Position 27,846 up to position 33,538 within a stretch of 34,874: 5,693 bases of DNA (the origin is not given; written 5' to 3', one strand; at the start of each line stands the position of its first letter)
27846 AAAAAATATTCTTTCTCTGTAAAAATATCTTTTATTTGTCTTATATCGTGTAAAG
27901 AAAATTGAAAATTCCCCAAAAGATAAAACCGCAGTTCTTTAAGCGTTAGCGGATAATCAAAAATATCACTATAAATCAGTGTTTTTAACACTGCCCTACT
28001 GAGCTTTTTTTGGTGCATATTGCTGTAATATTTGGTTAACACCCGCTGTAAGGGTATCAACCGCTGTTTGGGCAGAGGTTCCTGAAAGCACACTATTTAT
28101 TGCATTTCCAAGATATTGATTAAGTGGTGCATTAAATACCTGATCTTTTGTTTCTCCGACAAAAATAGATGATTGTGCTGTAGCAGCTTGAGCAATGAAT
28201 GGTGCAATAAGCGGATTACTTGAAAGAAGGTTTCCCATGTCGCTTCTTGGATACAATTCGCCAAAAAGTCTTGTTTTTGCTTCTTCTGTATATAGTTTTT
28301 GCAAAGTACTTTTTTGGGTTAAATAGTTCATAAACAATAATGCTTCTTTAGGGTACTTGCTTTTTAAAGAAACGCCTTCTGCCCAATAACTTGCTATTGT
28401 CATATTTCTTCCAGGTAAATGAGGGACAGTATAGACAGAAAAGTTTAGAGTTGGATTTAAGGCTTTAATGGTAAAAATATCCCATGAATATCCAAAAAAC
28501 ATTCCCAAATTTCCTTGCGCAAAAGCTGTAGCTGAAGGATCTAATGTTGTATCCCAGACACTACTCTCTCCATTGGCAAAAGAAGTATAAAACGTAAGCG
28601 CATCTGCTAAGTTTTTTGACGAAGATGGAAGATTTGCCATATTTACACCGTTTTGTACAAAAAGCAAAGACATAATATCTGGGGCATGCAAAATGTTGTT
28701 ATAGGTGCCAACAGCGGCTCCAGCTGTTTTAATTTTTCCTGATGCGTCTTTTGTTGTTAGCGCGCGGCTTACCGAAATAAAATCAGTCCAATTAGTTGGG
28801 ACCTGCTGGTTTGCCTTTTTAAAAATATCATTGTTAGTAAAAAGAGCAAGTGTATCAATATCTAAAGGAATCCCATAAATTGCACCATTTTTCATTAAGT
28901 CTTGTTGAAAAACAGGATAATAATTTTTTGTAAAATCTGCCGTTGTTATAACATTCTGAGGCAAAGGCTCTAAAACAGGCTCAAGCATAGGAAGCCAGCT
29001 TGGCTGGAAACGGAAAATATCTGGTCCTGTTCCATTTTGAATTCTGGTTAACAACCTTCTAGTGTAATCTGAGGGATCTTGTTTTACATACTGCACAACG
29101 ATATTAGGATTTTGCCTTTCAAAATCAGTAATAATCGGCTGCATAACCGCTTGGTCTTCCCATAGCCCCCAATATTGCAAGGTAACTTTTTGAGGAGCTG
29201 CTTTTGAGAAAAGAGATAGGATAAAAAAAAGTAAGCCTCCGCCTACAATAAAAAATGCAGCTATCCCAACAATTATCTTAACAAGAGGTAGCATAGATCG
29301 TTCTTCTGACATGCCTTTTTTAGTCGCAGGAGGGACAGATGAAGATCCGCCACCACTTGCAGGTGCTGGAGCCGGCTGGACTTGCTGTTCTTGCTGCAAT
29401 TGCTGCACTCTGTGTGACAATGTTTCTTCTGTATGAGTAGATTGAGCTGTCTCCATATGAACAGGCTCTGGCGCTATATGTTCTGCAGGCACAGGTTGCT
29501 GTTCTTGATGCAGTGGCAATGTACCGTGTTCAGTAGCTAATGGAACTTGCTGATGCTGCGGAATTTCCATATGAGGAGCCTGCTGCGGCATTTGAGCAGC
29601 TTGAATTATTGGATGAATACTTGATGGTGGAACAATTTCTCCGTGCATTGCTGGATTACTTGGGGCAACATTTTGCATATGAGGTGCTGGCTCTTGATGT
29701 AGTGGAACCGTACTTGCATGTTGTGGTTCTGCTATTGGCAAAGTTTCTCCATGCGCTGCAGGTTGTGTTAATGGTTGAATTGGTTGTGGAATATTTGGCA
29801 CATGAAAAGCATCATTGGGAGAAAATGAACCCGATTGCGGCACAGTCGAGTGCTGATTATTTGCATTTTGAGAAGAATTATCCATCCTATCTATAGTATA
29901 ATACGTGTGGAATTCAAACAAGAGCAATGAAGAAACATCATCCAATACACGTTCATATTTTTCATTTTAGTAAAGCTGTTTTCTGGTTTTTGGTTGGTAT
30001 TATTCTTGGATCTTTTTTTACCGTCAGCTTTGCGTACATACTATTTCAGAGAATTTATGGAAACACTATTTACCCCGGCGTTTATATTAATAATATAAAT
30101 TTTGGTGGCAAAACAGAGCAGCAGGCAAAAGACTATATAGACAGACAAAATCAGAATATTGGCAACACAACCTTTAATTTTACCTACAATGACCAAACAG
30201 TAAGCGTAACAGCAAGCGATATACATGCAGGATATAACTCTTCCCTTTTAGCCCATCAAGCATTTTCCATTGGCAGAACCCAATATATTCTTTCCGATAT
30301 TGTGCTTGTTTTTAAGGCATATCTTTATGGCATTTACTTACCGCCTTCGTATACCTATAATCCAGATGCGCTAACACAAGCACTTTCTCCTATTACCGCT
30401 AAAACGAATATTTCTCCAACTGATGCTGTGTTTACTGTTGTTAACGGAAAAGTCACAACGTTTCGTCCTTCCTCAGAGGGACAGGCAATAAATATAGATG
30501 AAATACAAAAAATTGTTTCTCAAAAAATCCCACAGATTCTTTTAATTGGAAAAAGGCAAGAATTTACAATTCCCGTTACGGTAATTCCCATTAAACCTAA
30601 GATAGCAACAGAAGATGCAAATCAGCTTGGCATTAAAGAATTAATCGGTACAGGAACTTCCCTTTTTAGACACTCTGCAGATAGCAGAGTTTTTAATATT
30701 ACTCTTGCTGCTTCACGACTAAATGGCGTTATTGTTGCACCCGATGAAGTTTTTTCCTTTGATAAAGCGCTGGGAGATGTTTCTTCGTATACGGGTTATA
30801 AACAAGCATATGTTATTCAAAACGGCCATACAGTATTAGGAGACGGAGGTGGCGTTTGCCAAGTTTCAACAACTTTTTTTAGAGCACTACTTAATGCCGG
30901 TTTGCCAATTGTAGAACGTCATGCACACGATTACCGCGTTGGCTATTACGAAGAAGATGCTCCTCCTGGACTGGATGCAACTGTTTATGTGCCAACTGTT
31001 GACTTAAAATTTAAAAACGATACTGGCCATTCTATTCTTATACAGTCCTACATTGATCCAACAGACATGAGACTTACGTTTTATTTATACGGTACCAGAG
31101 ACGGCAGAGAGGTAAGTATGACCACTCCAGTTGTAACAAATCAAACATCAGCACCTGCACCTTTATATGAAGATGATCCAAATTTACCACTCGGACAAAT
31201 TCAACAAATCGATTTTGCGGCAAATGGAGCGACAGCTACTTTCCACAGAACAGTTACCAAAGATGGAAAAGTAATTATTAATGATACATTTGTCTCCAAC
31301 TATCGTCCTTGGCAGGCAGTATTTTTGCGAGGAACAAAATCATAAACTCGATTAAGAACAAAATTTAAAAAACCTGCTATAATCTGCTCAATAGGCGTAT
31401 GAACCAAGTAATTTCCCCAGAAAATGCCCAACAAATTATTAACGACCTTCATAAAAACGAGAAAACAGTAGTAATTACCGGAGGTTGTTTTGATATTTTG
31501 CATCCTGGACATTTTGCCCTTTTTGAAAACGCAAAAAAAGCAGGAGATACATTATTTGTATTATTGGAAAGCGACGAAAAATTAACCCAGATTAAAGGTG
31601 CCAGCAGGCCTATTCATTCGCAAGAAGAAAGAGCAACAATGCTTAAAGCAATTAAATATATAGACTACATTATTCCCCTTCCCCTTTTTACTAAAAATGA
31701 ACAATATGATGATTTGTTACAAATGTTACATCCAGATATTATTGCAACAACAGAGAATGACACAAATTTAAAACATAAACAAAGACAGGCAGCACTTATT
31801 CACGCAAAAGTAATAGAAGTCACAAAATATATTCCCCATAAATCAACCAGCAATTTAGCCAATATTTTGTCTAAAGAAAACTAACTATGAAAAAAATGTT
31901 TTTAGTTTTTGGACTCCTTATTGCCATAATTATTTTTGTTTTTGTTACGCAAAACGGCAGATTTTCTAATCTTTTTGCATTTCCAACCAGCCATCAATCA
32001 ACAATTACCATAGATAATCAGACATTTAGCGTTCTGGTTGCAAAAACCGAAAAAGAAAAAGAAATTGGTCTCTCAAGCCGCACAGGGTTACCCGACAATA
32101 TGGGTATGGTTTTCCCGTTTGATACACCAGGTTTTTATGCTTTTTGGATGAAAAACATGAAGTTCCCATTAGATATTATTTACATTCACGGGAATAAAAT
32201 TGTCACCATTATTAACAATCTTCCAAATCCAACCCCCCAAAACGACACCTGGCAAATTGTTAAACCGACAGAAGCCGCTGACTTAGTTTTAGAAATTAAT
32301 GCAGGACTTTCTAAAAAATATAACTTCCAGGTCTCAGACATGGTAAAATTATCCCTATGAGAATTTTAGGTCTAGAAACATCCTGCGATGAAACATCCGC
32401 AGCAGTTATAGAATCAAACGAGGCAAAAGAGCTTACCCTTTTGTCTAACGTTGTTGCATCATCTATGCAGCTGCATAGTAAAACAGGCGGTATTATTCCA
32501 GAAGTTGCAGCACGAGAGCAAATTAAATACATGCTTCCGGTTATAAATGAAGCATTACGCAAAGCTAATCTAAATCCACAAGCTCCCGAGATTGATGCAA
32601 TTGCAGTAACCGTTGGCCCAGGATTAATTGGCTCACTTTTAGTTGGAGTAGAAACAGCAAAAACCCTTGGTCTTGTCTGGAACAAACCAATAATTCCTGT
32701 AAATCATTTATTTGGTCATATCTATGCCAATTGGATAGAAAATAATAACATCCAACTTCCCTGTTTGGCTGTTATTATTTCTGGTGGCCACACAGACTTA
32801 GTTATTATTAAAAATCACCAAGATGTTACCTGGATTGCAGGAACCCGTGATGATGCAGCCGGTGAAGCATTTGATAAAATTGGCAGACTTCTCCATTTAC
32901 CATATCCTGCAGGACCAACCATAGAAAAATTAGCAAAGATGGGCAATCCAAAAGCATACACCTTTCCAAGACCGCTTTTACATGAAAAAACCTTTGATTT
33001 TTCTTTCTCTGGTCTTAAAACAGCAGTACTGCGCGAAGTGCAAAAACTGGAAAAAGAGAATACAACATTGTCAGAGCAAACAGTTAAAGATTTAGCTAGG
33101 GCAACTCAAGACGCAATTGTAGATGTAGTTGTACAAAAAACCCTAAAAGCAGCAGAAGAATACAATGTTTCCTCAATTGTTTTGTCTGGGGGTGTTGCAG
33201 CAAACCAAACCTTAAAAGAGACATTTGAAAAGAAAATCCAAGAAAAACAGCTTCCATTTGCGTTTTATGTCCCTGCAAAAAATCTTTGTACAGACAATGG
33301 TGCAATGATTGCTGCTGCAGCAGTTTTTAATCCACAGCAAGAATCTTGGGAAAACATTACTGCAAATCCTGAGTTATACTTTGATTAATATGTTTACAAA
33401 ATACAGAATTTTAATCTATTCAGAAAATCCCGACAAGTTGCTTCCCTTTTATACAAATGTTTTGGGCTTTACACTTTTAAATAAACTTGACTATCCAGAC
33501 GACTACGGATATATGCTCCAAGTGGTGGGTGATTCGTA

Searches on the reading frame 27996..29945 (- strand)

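Call 65: search_protein_families(library=pfam, proteins=[window:27996-29945:-], max_evalue=0.01)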
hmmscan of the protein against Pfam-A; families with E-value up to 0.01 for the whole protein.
window:27996-29945:- (649 aa): 2 families
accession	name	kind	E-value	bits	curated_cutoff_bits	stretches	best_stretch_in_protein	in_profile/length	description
PF13416.11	SBP_bac_8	-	2.3e-31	110.1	27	1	271-553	2-254/279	Bacterial extracellular solute-binding protein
PF01547.30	SBP_bac_1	-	4.8e-30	106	26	1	264-545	6-303/307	Bacterial extracellular solute-binding protein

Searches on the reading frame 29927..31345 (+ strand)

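Call 65: search_protein_families(library=pfam, proteins=[window:29927-31345:+], max_evalue=0.01)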
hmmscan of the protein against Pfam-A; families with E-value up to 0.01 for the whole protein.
window:29927-31345:+ (472 aa): 3 families
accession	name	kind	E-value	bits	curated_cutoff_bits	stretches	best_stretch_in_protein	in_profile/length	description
PF04294.18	VanW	-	1.6e-43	147.8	27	1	254-385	2-129/130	VanW like protein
PF12229.13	PG_binding_4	-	7.1e-14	52.4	22.1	1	93-202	2-109/117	Putative peptidoglycan binding domain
PF07501.17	G5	-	0.0096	16.6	23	0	402-471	4-75/75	G5 domain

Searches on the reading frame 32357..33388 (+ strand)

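Call 66: search_protein_families(library=pfam, proteins=[window:32357-33388:+], max_evalue=0.01)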
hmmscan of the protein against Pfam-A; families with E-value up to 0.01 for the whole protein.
window:32357-33388:+ (343 aa): 2 families
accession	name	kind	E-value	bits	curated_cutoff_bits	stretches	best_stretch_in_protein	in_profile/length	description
PF00814.31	TsaD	-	1.4e-88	297.5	24.8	1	28-319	2-263/264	tRNA N6-adenosine threonylcarbamoyltransferase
PF22521.2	HypF_C_2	-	8.4e-09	36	27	1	238-315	161-236/241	Carbamoyltransferase, Kae1-like Domain, second subdomain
